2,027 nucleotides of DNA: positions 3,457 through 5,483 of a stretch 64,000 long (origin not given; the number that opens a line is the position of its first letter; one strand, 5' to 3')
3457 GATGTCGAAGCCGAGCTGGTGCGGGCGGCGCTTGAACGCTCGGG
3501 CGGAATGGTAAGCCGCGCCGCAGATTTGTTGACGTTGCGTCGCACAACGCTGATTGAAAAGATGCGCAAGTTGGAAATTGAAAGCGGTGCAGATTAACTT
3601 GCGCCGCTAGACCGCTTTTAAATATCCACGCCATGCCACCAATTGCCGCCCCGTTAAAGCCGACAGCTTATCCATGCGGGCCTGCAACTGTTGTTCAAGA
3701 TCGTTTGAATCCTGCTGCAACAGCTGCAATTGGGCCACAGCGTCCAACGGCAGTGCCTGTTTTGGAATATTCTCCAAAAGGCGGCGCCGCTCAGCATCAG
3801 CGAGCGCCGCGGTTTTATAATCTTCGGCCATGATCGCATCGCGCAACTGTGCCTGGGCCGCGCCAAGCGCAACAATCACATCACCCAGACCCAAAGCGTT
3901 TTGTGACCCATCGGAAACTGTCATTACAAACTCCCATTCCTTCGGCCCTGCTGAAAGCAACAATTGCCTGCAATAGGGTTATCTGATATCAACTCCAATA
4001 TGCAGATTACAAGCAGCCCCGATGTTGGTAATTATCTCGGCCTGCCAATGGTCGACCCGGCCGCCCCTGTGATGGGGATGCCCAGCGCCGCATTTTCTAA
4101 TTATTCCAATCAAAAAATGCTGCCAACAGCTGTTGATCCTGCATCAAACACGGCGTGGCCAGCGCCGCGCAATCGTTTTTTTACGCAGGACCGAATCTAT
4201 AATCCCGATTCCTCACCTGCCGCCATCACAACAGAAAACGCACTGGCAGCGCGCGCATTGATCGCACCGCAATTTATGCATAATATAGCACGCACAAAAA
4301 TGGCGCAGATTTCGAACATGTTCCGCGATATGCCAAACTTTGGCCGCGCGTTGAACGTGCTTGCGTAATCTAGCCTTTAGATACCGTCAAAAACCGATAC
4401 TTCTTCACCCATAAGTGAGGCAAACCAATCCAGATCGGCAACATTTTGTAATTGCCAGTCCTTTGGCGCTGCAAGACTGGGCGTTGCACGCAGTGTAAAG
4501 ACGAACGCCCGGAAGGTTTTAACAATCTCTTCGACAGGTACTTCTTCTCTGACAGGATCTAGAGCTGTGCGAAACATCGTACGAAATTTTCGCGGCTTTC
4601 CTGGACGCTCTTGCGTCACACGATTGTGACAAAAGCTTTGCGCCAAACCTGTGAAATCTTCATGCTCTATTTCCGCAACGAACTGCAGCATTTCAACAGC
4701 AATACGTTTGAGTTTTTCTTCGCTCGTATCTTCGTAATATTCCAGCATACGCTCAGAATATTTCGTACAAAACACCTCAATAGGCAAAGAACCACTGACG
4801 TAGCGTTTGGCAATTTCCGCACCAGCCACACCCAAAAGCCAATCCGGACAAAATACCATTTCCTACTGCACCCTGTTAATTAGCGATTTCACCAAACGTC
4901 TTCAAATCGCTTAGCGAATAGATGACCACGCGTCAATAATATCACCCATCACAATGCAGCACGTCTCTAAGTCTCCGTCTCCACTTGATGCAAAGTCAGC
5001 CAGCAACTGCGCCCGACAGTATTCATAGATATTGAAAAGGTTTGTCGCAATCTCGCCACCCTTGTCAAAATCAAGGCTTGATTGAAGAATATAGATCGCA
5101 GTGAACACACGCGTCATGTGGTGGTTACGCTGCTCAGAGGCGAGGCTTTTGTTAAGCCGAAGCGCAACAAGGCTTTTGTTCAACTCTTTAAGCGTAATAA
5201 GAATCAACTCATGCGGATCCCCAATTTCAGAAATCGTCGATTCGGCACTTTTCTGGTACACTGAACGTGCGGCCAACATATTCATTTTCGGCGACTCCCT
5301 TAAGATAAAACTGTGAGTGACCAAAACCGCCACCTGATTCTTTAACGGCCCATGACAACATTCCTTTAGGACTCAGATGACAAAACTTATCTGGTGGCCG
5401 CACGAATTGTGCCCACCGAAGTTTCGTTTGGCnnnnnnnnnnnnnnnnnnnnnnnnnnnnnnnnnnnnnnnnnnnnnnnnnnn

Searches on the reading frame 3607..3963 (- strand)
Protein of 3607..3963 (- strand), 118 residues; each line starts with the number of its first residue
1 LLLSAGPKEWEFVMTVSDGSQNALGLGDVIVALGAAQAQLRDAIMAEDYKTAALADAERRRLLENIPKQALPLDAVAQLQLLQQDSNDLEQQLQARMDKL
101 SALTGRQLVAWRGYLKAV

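Call 3: search_protein_families(library=pfam, proteins=[window:3607-3963:-], max_evalue=1)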
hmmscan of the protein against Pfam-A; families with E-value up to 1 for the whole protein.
window:3607-3963:- (118 aa): 1 family
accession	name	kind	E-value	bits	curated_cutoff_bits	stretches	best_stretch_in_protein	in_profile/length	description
PF05400.18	FliT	-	0.14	13.4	29.5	1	41-104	2-72/85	Flagellar protein FliT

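Call 4: search_protein_families(library=ncbifam, proteins=[window:3607-3963:-], max_evalue=1)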
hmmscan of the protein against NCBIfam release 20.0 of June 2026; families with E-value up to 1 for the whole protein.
window:3607-3963:- (118 aa): 0 families

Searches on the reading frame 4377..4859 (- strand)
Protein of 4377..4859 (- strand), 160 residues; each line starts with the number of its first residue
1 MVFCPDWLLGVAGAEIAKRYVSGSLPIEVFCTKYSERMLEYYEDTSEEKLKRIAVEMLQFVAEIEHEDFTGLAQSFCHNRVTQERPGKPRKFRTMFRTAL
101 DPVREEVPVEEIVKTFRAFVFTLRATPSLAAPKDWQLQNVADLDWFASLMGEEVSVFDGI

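Call 3: search_protein_families(library=pfam, proteins=[window:4377-4859:-], max_evalue=1)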
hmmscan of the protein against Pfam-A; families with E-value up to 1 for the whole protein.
window:4377-4859:- (160 aa): 1 family
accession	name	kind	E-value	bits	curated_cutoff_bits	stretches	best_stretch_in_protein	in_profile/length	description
PF13616.12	Rotamase_3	-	0.064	14.2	22.5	1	39-123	23-92/116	PPIC-type PPIASE domain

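Call 4: search_protein_families(library=ncbifam, proteins=[window:4377-4859:-], max_evalue=1)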
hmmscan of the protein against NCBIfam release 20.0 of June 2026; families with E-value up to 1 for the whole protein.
window:4377-4859:- (160 aa): 0 families

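Call 96: search_protein_families(library=ncbifam, proteins=[window:4377-4856:-], max_evalue=0.01)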
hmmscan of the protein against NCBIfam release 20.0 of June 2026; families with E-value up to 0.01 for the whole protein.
window:4377-4856:- (159 aa): 0 families

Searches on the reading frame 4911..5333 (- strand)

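Call 3: search_protein_families(library=pfam, proteins=[window:4911-5333:-], max_evalue=1)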
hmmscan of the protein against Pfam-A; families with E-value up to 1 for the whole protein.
window:4911-5333:- (140 aa): 1 family
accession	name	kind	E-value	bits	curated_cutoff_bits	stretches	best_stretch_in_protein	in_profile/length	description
PF02561.19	FliS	-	1.7e-14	54.5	26.7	1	36-139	10-114/115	Flagellar protein FliS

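Call 4: search_protein_families(library=ncbifam, proteins=[window:4911-5333:-], max_evalue=1)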
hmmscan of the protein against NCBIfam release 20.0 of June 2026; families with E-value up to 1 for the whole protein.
window:4911-5333:- (140 aa): 1 family
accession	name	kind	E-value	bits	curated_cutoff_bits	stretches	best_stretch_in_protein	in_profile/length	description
TIGR00208.1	fliS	equivalog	1.9e-06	28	53.75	1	40-138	20-119/124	flagellar export chaperone FliS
